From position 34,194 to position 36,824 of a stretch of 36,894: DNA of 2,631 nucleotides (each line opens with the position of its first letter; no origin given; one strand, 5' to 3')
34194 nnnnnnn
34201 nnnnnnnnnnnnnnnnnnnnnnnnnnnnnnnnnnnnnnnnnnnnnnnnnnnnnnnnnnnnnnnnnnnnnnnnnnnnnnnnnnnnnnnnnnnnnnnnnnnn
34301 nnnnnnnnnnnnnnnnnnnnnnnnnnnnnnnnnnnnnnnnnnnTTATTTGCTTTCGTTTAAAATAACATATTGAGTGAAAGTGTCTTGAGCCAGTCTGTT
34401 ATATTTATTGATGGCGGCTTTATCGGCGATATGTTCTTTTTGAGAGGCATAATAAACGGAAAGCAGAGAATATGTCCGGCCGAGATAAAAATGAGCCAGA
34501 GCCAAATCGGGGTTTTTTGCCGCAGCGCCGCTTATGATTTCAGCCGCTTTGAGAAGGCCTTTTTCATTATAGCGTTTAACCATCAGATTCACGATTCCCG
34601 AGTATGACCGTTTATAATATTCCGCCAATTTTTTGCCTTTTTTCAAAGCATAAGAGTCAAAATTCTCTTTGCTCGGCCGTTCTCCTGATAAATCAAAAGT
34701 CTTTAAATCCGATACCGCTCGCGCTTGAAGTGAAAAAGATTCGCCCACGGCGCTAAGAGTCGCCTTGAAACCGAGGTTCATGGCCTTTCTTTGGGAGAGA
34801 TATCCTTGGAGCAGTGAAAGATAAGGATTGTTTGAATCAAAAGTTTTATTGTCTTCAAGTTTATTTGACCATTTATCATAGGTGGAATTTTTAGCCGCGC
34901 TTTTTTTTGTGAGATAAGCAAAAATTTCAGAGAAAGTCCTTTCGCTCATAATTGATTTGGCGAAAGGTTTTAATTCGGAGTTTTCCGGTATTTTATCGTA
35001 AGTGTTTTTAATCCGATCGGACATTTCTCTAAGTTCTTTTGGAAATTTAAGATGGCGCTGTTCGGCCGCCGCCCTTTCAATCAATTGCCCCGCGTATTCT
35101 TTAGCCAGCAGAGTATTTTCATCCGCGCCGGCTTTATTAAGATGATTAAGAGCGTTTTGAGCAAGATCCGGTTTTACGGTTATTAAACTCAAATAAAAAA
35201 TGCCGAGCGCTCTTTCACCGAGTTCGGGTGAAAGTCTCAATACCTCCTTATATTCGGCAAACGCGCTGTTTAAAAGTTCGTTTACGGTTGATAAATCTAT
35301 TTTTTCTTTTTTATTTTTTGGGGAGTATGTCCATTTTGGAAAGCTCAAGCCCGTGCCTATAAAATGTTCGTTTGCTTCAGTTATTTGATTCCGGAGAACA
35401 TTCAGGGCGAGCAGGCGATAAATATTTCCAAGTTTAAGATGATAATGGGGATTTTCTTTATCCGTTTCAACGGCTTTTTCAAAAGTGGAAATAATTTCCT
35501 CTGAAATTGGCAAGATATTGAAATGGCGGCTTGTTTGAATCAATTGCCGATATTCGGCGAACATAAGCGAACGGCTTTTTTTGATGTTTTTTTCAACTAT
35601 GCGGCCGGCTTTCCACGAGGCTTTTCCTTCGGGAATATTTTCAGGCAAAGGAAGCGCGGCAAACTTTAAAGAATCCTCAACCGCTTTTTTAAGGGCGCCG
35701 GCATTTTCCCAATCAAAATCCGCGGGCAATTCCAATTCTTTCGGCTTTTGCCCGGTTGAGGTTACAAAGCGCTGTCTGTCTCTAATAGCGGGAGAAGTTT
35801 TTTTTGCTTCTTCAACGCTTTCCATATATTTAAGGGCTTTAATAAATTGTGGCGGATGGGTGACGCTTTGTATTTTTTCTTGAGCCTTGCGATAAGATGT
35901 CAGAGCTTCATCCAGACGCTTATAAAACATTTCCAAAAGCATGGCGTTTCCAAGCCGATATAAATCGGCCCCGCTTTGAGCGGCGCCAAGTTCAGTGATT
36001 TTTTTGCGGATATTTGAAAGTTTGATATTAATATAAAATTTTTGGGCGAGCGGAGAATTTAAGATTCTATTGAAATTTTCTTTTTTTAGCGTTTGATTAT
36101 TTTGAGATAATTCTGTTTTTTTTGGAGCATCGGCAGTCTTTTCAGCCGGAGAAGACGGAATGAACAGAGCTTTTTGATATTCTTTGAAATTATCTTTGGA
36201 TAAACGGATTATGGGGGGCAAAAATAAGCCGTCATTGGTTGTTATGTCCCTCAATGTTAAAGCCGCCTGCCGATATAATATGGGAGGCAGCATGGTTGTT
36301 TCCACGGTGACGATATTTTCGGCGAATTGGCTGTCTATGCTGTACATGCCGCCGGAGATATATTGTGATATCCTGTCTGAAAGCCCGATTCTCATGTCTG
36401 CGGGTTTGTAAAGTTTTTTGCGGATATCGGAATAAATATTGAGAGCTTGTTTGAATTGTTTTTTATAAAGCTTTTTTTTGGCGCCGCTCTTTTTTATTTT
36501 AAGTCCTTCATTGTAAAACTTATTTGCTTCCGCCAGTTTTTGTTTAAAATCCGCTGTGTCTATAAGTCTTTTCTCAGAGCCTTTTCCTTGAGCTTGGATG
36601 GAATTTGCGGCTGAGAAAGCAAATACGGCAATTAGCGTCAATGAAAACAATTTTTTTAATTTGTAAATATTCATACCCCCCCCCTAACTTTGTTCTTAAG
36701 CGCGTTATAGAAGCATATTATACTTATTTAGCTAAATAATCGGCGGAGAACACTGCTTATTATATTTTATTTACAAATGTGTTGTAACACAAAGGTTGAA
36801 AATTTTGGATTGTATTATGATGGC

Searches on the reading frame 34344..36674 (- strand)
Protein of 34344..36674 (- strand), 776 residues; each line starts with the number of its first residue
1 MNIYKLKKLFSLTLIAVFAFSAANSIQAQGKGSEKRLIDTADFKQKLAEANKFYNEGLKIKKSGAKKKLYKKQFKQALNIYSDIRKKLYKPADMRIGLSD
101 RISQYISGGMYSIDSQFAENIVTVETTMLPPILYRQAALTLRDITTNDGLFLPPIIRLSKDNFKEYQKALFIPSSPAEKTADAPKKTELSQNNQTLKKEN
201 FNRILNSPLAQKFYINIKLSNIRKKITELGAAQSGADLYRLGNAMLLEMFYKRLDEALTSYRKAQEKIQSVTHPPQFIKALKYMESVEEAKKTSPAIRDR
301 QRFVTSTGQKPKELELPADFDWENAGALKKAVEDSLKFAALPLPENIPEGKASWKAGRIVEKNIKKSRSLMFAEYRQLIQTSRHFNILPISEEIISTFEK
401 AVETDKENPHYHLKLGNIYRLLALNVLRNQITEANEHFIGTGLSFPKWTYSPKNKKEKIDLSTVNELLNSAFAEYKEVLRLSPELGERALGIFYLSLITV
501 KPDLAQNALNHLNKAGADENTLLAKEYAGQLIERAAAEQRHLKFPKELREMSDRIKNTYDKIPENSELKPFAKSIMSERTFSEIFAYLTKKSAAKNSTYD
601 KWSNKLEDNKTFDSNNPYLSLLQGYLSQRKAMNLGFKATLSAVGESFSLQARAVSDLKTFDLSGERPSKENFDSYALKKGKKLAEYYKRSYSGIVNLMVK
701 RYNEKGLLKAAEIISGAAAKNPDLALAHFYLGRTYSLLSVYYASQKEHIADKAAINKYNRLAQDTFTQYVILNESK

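Call 48: find_encoding_contigs(protein=window:34344-36674:-, flank=10000, max_places=4)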
Protein window:34344-36674:- (776 aa): no gene with exactly this product is on record in the collection.

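Call 58: search_protein_families(library=pfam, proteins=[window:34344-36674:-], max_evalue=1)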
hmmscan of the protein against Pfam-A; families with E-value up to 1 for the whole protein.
window:34344-36674:- (776 aa): 5 families
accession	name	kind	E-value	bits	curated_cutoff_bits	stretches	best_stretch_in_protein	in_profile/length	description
PF13431.12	TPR_17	-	0.00017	22.1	24.4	0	398-421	2-25/34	Tetratricopeptide repeat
PF06300.18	Tsp45I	-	0.0023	17.9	25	1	373-466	49-142/260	Tsp45I type II restriction enzyme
PF13414.12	TPR_11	-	0.0034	17.5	26.8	1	397-419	16-38/42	TPR repeat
PF24165.1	TMP_C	-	0.021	15.3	27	1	319-336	8-25/36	Tape measure protein C-terminal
PF03726.19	PNPase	-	0.086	13.8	24.6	1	378-434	21-73/81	Polyribonucleotide nucleotidyltransferase, RNA binding domain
